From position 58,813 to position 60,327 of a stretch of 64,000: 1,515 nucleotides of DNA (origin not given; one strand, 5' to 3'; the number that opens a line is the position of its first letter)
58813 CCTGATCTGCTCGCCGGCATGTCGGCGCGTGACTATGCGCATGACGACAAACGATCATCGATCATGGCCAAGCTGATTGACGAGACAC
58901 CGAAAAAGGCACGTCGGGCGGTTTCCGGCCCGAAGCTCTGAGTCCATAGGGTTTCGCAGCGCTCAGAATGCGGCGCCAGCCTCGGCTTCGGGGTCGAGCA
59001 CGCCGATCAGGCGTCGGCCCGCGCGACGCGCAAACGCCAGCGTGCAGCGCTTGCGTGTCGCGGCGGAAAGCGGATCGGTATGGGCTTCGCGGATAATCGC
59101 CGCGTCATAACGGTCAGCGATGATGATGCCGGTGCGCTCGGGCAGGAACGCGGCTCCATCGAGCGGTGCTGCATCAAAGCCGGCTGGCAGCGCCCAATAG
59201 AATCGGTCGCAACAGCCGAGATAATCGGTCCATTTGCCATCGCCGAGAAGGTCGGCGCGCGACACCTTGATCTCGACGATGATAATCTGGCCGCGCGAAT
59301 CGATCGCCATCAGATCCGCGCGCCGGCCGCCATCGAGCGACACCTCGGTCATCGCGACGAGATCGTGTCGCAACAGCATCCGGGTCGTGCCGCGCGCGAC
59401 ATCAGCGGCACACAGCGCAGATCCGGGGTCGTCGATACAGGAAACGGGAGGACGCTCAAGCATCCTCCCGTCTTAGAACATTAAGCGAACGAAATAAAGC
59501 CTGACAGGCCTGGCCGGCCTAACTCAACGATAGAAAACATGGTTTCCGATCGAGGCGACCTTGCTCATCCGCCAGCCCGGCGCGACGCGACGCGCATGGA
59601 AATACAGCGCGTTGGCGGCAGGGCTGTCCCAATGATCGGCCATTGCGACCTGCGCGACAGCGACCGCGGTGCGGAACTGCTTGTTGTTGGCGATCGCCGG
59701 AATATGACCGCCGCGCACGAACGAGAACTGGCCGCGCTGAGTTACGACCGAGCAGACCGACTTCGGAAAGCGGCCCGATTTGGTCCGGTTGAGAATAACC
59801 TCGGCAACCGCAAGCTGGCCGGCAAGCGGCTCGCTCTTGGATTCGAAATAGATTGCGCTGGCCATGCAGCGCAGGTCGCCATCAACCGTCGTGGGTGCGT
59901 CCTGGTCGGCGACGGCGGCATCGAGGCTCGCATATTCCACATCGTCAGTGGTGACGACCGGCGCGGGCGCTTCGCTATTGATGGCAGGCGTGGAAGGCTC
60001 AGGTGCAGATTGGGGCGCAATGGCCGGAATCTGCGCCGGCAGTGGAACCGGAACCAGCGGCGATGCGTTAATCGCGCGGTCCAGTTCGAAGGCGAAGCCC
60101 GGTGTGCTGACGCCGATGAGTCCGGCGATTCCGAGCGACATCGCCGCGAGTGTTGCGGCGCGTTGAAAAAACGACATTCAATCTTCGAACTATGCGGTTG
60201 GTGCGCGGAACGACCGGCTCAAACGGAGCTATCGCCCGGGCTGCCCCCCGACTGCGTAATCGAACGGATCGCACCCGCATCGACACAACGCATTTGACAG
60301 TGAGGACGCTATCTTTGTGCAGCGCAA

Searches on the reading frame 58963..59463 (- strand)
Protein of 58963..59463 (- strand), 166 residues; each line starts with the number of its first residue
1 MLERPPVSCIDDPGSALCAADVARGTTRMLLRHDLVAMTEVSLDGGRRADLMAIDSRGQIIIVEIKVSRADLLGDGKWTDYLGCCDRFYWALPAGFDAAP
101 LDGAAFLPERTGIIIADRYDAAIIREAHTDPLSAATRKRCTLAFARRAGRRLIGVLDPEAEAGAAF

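Call 61: search_protein_families(library=pfam, proteins=[window:58963-59463:-])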
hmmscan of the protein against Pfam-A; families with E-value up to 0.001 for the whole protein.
window:58963-59463:- (166 aa): 1 family
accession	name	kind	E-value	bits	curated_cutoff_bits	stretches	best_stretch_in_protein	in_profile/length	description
PF06319.18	MmcB-like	-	3.3e-36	124.7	22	1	18-156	13-145/148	DNA repair protein MmcB-like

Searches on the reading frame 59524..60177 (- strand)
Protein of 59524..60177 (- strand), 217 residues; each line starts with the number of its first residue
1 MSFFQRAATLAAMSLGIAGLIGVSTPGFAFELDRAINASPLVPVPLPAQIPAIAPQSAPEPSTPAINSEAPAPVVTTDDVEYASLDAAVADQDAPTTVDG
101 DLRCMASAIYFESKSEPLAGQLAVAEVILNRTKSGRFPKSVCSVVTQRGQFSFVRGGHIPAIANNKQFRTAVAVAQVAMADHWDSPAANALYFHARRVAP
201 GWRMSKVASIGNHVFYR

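Call 61: search_protein_families(library=pfam, proteins=[window:59524-60177:-])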
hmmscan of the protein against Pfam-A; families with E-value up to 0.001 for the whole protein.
window:59524-60177:- (217 aa): 1 family
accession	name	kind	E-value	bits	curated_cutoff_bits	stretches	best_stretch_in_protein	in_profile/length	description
PF07486.17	Hydrolase_2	-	2.2e-27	96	27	1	116-216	2-100/100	Cell Wall Hydrolase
